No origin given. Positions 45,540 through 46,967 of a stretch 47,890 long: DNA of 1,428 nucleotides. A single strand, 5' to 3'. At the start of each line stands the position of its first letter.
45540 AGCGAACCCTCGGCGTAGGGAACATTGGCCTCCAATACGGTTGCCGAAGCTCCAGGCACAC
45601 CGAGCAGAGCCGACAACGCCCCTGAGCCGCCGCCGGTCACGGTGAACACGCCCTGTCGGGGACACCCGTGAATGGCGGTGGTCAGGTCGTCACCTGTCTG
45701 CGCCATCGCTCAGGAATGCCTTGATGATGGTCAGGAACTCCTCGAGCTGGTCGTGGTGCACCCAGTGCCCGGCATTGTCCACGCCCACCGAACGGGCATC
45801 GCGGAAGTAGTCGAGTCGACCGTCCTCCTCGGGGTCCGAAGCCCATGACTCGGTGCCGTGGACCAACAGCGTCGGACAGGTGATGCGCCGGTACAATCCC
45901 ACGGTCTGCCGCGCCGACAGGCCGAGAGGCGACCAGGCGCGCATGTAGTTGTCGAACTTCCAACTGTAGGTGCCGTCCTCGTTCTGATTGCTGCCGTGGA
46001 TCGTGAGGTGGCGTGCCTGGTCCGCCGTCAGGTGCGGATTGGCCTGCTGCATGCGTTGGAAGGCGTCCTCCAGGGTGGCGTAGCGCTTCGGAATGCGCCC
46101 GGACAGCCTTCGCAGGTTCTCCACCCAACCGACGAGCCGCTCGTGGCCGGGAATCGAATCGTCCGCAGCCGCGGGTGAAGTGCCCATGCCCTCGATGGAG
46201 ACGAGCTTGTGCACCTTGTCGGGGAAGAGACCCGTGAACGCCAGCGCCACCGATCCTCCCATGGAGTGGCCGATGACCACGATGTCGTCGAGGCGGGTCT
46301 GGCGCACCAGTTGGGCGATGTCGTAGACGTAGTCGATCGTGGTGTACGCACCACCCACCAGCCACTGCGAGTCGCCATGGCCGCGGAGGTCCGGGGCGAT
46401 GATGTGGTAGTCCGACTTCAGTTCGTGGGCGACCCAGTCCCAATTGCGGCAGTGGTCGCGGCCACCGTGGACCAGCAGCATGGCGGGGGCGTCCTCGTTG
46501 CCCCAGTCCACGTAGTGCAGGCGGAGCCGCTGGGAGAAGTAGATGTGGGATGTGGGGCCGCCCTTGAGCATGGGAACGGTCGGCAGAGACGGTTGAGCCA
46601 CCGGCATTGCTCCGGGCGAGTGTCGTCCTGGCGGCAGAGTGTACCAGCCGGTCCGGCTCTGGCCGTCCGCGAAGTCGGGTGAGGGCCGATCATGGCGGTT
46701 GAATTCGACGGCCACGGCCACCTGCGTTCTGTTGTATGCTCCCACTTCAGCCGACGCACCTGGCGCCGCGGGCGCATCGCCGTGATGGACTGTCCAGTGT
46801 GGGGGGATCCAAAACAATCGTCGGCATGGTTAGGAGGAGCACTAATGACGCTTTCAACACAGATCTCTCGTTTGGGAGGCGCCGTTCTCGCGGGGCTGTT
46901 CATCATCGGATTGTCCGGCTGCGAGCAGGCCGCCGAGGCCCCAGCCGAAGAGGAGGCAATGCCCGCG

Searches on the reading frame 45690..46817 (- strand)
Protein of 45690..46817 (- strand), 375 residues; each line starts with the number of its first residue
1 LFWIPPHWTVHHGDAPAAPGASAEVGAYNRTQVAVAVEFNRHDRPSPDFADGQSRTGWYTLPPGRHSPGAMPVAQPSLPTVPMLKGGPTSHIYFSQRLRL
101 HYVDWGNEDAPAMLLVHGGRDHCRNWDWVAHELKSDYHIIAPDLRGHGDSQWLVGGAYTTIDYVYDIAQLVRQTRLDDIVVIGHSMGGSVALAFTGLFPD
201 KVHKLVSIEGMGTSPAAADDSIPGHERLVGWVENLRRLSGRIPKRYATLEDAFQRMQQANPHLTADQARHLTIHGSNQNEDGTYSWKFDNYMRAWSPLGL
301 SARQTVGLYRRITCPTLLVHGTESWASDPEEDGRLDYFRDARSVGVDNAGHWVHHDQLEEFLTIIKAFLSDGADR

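Call 90: search_protein_families(library=pfam, proteins=[window:45690-46817:-], max_evalue=0.001)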
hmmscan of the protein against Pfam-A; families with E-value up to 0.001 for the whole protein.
window:45690-46817:- (375 aa): 4 families
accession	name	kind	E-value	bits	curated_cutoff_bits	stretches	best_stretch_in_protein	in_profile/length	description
PF00561.26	Abhydrolase_1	-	2.2e-27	96.7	25.8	1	111-356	1-243/245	alpha/beta hydrolase fold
PF12697.13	Abhydrolase_6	-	1.7e-23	84.8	26.3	1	114-361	2-214/217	Alpha/beta hydrolase family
PF12146.15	Hydrolase_4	-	2.4e-18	66.7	27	1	112-331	6-209/239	Serine aminopeptidase, S33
PF07819.20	PGAP1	-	1.2e-05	25.6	24.3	1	167-209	79-126/233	PGAP1-like alpha/beta domain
